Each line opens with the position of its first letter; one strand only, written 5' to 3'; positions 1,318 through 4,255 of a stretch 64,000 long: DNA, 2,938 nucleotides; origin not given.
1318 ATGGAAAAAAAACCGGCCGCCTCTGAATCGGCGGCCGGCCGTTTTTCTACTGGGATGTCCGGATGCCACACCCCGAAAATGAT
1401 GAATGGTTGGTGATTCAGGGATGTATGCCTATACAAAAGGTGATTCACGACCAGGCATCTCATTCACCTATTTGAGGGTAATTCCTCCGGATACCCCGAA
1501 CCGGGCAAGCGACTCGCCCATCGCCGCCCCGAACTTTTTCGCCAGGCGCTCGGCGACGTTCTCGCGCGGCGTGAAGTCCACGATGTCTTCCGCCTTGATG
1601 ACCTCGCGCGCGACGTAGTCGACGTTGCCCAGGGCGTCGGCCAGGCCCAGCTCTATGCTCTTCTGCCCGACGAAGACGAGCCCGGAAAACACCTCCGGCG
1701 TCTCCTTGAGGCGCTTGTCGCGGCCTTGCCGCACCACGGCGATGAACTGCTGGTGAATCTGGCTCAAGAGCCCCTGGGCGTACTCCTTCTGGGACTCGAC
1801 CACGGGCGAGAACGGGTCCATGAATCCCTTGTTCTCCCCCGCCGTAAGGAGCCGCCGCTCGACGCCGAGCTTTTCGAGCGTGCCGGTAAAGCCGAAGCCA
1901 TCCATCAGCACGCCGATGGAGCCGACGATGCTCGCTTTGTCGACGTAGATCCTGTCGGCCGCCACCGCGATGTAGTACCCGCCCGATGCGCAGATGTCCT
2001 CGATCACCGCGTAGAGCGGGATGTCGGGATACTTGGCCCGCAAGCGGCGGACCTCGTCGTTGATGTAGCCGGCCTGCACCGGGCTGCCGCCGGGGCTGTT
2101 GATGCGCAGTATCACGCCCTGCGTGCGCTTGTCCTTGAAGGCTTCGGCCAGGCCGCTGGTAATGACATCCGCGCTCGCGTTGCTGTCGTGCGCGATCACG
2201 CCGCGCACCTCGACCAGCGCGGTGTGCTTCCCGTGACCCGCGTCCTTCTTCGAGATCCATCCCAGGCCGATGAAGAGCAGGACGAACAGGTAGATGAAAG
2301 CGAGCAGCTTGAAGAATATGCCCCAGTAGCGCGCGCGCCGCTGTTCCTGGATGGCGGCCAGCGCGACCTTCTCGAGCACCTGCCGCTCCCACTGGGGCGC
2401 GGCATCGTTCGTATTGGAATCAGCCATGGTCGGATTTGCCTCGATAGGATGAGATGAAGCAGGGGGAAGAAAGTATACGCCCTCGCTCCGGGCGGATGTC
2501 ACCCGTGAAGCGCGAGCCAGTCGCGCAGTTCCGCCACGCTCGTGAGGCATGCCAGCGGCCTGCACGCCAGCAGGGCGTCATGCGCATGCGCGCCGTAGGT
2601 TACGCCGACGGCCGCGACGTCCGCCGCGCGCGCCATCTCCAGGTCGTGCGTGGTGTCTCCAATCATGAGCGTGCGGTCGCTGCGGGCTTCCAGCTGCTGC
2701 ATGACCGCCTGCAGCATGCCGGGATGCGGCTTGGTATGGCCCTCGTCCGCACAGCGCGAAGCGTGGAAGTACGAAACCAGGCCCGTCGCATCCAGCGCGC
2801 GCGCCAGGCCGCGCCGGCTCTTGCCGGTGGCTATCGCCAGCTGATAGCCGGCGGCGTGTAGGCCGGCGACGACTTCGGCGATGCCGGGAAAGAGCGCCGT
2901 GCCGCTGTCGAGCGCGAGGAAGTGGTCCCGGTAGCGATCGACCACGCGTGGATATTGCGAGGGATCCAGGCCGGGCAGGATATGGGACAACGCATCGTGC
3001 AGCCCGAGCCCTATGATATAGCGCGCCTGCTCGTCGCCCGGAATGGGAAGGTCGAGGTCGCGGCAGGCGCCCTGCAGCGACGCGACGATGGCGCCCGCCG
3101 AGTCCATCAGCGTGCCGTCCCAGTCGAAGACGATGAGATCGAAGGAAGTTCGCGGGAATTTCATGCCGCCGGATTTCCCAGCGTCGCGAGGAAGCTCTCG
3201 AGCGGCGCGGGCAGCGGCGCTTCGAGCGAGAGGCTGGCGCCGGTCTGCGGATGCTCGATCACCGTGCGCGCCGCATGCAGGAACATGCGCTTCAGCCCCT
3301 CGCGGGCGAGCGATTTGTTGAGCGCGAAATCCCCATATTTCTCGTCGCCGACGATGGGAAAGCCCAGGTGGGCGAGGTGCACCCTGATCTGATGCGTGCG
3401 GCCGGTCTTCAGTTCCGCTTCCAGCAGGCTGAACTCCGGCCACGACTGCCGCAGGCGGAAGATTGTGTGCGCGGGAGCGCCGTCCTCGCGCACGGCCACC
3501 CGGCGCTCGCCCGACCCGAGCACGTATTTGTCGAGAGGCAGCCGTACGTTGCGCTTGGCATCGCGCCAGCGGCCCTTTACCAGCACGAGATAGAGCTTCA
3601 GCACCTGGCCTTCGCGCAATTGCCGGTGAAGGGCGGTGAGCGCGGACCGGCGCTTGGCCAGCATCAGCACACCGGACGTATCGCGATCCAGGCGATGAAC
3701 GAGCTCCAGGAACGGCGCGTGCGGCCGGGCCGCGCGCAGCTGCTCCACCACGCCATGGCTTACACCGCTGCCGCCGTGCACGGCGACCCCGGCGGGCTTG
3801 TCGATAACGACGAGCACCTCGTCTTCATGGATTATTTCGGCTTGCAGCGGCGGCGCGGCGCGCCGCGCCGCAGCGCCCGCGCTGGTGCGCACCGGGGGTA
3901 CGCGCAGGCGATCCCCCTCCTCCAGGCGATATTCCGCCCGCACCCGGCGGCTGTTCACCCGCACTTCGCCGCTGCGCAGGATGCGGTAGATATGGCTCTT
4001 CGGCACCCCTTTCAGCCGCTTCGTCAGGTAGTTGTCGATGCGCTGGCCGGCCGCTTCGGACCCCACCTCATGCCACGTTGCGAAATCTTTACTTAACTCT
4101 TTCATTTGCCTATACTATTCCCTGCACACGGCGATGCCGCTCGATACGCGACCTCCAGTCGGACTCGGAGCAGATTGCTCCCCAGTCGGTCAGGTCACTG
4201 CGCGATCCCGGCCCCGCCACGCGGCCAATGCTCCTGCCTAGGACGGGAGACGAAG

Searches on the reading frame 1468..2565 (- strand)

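Call 73: search_protein_families(library=pfam, proteins=[window:1468-2565:-], max_evalue=0.00001)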
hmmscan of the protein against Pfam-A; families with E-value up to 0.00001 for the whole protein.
window:1468-2565:- (365 aa): 2 families
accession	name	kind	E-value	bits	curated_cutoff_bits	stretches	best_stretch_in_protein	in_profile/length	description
PF01343.23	Peptidase_S49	-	5.5e-35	121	24.9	1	181-324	6-149/154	Peptidase family S49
PF25145.1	NfeD1b_N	-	1.9e-07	31.3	40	1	139-220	23-98/189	NfeD1b, N-terminal domain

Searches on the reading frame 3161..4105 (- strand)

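Call 73: search_protein_families(library=pfam, proteins=[window:3161-4105:-], max_evalue=0.00001)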
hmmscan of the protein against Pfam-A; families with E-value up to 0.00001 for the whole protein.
window:3161-4105:- (314 aa): 2 families
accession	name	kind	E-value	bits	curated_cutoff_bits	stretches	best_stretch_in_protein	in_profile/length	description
PF00849.27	PseudoU_synth_2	-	8.3e-28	98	26.8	1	98-246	2-152/152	RNA pseudouridylate synthase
PF01479.30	S4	-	1.4e-08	34.8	22.8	1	21-67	1-48/48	S4 domain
